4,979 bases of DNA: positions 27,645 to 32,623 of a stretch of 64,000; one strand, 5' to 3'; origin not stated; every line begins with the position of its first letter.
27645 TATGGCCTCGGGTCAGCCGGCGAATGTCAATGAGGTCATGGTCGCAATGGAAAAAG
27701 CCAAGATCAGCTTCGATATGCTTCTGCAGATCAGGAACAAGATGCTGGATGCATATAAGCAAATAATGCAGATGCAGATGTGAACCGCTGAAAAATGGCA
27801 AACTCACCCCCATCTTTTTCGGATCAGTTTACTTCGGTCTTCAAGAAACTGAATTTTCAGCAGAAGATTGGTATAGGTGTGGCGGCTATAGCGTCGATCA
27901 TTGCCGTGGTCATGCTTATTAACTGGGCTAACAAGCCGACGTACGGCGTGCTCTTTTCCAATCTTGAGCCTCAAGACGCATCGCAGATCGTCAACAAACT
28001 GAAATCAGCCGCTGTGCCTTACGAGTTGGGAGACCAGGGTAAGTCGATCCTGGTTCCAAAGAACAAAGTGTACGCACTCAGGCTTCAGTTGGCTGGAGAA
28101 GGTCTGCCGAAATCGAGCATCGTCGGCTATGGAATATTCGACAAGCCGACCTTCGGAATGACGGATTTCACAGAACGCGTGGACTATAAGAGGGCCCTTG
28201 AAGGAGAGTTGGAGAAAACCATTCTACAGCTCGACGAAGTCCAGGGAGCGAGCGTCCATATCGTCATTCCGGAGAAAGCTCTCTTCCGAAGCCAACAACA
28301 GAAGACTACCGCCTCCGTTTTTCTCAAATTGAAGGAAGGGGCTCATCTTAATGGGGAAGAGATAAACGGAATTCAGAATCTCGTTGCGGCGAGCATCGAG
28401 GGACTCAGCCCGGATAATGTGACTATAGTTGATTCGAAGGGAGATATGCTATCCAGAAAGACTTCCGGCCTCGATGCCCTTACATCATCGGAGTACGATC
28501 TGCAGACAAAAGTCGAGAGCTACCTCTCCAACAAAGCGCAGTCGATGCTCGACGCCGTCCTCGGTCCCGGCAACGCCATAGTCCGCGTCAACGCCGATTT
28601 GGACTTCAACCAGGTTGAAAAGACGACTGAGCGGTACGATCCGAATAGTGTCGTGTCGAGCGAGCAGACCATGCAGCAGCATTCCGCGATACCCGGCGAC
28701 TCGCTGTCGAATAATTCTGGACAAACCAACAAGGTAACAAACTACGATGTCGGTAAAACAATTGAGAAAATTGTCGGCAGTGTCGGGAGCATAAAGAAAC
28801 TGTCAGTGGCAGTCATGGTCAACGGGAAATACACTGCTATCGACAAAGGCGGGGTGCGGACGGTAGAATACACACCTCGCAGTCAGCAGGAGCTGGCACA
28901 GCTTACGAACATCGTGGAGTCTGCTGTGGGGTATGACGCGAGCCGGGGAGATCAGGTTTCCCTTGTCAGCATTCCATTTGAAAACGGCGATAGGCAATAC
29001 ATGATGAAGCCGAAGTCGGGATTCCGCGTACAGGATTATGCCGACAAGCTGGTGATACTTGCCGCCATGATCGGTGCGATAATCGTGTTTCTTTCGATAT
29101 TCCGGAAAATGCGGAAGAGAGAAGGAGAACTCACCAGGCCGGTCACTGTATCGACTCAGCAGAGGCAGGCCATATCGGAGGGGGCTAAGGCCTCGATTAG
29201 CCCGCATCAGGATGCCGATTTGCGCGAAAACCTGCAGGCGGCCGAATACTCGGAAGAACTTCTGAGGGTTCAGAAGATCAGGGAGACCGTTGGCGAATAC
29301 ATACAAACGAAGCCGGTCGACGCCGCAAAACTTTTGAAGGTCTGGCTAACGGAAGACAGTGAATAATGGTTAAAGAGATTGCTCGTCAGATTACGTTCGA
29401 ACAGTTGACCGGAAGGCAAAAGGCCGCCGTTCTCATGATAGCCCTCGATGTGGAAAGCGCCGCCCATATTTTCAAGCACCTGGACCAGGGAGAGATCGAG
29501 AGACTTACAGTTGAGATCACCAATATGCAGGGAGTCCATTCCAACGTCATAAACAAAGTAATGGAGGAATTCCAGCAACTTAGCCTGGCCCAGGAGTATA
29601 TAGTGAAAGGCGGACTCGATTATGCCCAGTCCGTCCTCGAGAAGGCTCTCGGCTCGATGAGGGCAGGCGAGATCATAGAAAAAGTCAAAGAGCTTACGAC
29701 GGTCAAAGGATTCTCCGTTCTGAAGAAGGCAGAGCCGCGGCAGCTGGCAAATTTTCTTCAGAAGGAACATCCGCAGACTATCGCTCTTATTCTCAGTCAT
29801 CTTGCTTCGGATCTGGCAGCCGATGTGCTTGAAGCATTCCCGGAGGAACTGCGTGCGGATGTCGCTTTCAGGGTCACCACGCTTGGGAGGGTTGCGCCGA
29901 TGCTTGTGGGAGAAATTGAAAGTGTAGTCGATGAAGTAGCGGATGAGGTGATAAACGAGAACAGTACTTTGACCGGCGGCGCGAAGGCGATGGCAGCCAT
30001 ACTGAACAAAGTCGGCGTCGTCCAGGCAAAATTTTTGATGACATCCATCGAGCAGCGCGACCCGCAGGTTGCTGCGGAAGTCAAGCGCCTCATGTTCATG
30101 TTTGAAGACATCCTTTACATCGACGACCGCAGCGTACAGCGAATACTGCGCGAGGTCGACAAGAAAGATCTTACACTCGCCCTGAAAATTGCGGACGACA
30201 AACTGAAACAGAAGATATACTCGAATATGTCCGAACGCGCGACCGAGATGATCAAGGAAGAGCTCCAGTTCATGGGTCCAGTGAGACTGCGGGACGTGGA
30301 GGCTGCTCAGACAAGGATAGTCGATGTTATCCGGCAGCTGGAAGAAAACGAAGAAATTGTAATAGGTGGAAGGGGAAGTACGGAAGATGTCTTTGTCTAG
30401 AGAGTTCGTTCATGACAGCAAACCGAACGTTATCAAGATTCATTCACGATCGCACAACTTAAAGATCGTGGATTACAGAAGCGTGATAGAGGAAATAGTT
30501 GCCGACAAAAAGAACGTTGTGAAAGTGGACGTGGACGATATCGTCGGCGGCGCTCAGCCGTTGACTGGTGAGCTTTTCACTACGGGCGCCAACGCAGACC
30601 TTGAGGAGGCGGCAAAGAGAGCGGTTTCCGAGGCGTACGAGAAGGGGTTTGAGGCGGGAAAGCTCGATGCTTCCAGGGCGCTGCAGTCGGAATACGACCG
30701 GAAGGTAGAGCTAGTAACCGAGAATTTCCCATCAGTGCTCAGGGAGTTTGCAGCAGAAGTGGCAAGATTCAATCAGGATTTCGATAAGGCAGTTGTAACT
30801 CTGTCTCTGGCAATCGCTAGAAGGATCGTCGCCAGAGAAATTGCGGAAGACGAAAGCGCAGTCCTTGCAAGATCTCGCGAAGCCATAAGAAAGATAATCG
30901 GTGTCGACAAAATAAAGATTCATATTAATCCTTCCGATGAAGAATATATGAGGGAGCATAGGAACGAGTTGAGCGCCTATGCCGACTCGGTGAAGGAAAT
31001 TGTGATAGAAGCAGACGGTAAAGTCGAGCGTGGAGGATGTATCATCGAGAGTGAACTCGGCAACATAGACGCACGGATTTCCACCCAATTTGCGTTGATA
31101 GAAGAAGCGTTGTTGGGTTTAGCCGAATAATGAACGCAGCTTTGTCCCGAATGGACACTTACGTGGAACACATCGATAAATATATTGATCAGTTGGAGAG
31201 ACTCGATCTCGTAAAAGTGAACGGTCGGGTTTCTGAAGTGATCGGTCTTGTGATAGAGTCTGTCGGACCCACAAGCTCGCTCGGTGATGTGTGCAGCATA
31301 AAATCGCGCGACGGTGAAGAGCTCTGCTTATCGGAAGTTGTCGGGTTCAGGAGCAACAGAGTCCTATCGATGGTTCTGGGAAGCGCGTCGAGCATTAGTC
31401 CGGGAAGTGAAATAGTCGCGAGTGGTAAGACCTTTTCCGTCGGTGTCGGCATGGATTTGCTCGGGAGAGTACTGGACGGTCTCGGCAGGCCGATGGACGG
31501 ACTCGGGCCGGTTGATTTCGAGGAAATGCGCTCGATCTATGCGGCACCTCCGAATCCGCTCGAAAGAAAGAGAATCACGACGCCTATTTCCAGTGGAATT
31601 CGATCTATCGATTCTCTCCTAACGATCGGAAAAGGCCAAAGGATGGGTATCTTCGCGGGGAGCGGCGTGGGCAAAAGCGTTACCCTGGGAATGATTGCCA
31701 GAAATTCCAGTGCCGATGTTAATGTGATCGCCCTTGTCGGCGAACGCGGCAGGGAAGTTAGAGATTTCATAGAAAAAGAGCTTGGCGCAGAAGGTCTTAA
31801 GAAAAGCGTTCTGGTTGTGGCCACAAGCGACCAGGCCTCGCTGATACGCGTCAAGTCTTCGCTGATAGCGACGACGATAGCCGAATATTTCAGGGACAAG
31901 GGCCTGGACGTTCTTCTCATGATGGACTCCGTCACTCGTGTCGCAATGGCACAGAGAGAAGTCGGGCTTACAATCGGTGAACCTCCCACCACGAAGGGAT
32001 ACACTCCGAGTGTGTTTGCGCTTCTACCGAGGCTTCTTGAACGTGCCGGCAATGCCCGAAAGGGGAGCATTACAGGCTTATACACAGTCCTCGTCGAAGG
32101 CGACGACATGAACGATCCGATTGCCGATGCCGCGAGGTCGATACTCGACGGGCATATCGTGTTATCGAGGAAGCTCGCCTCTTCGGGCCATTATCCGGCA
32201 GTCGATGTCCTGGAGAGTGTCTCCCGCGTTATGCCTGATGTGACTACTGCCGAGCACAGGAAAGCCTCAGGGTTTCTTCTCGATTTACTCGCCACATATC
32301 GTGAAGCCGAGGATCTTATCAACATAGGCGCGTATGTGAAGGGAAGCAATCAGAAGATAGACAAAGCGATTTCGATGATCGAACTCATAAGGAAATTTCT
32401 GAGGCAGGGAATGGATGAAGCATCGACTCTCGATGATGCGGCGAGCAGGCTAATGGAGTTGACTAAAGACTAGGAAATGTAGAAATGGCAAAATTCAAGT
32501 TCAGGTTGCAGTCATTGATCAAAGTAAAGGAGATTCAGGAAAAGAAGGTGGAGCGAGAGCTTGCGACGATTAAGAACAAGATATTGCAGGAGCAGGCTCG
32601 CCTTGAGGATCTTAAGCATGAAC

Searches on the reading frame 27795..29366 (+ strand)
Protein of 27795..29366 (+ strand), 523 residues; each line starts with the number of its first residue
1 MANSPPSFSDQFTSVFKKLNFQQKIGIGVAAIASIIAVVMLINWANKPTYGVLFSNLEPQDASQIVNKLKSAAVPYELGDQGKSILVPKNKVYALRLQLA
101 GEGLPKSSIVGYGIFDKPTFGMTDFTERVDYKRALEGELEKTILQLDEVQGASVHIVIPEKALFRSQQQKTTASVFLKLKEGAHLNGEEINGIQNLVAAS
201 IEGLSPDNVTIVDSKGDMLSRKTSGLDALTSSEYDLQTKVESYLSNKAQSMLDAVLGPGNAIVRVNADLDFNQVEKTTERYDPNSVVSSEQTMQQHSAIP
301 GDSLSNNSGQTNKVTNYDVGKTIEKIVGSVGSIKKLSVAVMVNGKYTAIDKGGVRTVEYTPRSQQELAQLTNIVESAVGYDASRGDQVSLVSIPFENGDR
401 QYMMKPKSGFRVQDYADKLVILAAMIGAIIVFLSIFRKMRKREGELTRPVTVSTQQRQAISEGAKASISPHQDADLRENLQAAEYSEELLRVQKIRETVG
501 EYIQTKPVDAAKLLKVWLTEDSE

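Call 20: search_protein_families(library=pfam, proteins=[window:27795-29366:+], max_evalue=0.0001)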
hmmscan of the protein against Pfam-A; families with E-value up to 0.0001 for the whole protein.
window:27795-29366:+ (523 aa): 2 families
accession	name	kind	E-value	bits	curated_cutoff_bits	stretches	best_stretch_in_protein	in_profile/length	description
PF01514.23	YscJ_FliF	-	7.9e-67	225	24.4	1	46-220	2-178/179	Secretory protein of YscJ/FliF family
PF08345.17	YscJ_FliF_C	-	4e-39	134.9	23.8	1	252-395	1-147/147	Flagellar M-ring protein C-terminal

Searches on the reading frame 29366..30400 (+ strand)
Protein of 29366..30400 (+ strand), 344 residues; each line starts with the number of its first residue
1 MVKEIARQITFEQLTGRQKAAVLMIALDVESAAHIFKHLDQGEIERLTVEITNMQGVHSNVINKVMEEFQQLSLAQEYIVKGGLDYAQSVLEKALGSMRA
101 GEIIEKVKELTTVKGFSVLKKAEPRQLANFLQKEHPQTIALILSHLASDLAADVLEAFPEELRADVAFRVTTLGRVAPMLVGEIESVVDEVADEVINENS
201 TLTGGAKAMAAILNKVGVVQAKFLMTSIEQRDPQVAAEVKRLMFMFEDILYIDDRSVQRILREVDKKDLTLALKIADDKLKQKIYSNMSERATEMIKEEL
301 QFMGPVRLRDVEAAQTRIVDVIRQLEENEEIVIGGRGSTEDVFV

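Call 20: search_protein_families(library=pfam, proteins=[window:29366-30400:+], max_evalue=0.0001)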
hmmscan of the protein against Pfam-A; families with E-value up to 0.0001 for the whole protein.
window:29366-30400:+ (344 aa): 4 families
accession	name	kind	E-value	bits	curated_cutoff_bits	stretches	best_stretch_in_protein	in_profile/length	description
PF01706.21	FliG_C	-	6.8e-46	155.4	23.3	1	227-333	2-108/108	FliG C-terminal domain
PF14842.11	FliG_N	-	9.3e-38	129.5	25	2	13-115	1-103/104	FliG N-terminal domain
PF14841.11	FliG_M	-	5e-32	110.4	25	1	124-196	1-73/76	FliG middle domain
PF03448.22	MgtE_N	-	2.8e-08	34.6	25.9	1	96-165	11-80/102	MgtE intracellular N domain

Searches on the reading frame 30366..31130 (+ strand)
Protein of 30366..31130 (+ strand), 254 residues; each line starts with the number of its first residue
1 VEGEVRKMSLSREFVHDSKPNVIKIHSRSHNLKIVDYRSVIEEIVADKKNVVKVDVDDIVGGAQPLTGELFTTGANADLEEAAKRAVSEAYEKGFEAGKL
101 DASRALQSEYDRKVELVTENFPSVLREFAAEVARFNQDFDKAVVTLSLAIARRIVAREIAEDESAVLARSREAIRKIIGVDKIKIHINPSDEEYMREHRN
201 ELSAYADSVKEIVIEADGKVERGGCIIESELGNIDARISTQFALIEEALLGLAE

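Call 20: search_protein_families(library=pfam, proteins=[window:30366-31130:+], max_evalue=0.0001)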
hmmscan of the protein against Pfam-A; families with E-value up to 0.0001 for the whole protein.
window:30366-31130:+ (254 aa): 1 family
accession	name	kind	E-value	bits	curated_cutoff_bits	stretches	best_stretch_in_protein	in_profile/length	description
PF02108.21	FliH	-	5.7e-25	88.2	24.1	1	120-243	6-126/128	Flagellar assembly protein FliH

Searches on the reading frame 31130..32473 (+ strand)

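Call 20: search_protein_families(library=pfam, proteins=[window:31130-32473:+], max_evalue=0.0001)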
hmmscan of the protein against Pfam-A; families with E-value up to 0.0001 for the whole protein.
window:31130-32473:+ (447 aa): 3 families
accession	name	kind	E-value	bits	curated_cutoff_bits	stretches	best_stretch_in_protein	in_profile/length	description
PF00006.31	ATP-synt_ab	-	1e-90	303.5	29.5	1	156-365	1-213/213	ATP synthase alpha/beta family, nucleotide-binding domain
PF18269.6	T3SS_ATPase_C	-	1.9e-25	88.9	22.7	1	372-443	1-72/72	T3SS EscN ATPase C-terminal domain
PF02874.29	ATP-synt_ab_N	-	8.3e-07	29.9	20.9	1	34-99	1-69/69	ATP synthase alpha/beta family, beta-barrel domain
